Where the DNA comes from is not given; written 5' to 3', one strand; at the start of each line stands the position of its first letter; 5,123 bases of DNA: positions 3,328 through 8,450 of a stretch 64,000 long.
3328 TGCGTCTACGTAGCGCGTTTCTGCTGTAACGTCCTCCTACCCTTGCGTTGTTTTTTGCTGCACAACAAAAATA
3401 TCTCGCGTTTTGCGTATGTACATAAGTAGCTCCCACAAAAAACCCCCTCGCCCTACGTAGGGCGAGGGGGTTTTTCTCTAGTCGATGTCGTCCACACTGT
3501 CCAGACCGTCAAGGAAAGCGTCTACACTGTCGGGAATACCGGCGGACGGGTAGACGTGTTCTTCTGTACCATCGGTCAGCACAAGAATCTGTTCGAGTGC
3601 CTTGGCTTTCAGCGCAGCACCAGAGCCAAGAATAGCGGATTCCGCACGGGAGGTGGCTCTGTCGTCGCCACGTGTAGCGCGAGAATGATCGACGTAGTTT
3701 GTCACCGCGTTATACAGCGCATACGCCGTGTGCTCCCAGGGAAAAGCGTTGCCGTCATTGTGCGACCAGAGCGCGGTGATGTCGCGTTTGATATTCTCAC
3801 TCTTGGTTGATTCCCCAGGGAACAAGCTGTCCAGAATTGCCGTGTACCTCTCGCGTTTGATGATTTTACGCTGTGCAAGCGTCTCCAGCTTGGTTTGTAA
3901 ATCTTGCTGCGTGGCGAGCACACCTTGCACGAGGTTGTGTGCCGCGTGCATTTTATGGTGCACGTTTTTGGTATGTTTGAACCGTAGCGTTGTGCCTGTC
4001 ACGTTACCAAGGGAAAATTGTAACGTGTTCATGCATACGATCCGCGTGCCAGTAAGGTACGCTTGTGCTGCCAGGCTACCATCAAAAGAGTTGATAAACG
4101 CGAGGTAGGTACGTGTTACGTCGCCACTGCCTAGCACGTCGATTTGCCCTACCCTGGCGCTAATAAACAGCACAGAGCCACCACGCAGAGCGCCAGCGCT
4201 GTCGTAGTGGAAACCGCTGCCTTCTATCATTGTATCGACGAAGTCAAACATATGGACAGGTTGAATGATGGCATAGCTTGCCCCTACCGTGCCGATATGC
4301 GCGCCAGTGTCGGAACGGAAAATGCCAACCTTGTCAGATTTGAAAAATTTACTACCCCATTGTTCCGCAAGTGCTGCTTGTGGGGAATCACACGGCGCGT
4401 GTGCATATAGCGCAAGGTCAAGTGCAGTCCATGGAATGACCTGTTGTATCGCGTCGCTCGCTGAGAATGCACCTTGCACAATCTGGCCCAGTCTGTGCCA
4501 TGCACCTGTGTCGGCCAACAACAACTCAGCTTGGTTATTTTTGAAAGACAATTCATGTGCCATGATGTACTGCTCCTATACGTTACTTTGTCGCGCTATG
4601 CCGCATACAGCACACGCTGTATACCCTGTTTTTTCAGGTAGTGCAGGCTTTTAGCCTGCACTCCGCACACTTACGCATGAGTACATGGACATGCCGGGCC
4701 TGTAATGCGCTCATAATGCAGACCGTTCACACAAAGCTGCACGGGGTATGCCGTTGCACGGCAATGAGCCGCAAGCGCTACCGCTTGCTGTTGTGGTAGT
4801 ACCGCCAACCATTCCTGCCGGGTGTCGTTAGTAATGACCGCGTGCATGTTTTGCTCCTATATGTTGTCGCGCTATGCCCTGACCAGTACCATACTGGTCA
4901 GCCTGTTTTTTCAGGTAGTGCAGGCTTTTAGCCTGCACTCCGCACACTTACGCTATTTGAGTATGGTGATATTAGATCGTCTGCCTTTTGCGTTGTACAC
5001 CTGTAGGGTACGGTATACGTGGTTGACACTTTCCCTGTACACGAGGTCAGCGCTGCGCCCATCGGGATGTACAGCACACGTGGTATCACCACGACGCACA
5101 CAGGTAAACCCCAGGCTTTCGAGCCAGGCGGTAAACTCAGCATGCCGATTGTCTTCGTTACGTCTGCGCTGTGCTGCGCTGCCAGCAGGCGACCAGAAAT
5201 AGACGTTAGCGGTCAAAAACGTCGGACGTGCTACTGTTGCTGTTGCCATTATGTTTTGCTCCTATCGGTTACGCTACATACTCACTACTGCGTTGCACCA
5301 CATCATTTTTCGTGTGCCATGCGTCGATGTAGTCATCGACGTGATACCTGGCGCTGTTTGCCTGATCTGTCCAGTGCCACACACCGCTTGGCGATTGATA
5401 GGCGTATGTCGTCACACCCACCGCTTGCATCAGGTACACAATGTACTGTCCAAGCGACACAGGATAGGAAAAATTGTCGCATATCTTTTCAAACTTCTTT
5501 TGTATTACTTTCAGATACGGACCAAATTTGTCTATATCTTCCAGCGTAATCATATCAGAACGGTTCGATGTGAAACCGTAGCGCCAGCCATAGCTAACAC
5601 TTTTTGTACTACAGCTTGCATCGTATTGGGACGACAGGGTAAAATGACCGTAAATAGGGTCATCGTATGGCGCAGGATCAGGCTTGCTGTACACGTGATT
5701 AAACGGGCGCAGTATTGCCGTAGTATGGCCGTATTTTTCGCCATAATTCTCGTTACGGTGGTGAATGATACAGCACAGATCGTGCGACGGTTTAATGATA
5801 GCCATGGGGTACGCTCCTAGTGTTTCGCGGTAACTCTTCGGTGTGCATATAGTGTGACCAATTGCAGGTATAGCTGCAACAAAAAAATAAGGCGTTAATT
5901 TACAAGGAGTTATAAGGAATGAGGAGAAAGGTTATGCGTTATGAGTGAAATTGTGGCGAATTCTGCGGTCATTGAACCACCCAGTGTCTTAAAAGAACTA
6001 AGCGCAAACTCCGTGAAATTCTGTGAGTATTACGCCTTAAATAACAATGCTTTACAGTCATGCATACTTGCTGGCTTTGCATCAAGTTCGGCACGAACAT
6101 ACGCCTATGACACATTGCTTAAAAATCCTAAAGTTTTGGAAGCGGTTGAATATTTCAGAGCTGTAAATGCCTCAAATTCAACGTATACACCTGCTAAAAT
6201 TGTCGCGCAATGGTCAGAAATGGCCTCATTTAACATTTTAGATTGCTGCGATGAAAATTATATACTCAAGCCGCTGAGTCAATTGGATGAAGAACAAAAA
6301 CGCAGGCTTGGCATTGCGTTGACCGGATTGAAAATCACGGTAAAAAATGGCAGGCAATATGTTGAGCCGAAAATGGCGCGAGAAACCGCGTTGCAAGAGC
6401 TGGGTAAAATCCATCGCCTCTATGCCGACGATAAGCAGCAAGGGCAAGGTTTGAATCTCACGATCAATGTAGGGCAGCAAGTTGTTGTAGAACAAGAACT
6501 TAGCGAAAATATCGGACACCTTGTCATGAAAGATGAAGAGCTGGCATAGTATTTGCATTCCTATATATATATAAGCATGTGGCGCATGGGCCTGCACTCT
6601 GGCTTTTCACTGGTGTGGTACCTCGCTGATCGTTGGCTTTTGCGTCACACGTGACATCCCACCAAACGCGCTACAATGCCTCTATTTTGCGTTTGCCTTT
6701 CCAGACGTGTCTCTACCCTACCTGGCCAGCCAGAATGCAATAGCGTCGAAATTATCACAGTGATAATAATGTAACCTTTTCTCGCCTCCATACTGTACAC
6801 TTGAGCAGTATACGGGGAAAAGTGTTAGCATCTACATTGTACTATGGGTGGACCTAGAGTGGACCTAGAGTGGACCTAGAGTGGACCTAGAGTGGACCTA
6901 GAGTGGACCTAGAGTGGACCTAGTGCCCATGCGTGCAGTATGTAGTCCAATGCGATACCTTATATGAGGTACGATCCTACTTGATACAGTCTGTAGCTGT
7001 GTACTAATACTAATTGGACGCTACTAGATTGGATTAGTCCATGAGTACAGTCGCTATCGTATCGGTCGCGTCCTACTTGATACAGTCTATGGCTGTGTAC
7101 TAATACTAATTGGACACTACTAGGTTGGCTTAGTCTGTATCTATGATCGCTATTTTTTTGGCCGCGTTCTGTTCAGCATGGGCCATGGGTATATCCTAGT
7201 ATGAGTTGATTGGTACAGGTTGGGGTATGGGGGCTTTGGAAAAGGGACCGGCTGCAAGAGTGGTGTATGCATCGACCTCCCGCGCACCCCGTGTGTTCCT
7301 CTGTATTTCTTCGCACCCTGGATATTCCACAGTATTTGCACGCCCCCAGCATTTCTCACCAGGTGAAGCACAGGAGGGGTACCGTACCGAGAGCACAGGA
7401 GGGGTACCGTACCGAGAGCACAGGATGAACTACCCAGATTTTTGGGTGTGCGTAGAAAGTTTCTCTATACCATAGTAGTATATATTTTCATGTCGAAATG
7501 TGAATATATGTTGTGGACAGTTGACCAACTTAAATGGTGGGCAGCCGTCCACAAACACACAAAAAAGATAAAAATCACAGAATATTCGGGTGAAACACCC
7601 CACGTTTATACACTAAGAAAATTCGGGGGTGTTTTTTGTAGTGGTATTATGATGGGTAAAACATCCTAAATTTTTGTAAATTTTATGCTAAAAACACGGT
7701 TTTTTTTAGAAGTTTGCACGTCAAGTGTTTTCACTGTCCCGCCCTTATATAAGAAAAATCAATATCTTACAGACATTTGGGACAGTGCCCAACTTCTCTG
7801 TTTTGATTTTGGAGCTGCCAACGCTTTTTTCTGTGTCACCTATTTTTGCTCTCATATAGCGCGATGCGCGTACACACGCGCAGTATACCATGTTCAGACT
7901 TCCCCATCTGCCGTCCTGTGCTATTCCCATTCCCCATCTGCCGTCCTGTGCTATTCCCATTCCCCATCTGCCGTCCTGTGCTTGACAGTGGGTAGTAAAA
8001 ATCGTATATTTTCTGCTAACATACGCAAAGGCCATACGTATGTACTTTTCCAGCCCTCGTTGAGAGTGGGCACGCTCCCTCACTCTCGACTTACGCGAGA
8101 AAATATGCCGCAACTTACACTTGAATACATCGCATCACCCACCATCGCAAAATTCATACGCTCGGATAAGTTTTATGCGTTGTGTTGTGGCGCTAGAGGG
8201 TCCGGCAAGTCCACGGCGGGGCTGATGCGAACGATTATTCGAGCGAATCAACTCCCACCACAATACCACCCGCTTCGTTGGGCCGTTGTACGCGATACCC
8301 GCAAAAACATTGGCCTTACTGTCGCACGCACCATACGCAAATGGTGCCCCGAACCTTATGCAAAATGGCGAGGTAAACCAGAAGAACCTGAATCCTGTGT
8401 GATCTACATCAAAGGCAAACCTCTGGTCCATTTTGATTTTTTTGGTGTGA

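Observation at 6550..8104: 1.55-kb non-coding, repeat-dense island separating terS from terL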

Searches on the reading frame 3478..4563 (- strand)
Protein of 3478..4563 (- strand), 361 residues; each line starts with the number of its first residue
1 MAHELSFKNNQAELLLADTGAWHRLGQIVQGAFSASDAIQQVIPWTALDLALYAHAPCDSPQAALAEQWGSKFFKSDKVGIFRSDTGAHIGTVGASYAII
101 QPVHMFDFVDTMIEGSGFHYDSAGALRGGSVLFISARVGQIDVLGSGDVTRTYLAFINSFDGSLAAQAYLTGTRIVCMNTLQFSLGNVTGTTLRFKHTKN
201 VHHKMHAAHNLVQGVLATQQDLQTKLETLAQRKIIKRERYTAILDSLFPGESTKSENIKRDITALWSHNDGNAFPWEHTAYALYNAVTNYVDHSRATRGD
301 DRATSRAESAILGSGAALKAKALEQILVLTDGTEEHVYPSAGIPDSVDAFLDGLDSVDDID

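Call 8: search_protein_families(library=pfam, proteins=[window:3478-4563:-], max_evalue=0.01)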
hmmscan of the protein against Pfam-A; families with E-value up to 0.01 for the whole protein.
window:3478-4563:- (361 aa): 1 family
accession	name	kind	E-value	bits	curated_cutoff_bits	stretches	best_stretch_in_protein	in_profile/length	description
PF06067.16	DUF932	-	5.2e-45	154.4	23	1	90-310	2-226/227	Domain of unknown function (DUF932)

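Call 10: search_protein_families(library=phrogs, proteins=[window:3478-4563:-], max_evalue=0.01)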
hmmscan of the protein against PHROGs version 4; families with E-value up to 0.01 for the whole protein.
window:3478-4563:- (361 aa): 1 family
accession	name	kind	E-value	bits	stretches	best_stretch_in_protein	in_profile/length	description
phrog_1221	-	unknown function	5.6e-62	210.9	1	1-330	16-348/355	-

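Call 101: search_protein_families(library=ncbifam, proteins=[window:3478-4563:-], max_evalue=0.01)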
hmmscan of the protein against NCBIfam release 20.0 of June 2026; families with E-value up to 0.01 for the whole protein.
window:3478-4563:- (361 aa): 1 family
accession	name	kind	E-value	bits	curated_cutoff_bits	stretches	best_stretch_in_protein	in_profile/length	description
TIGR03299.1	LGT_TIGR03299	subfamily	3e-60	204.1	110.7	1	18-327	7-311/312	phage/plasmid-like protein TIGR03299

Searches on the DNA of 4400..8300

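Call 79: search_rna_families(source=window, start=4400, end=8300, threshold=evalue, max_evalue=1)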
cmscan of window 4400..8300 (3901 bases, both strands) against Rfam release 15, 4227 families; matches with E-value up to 1: 0.
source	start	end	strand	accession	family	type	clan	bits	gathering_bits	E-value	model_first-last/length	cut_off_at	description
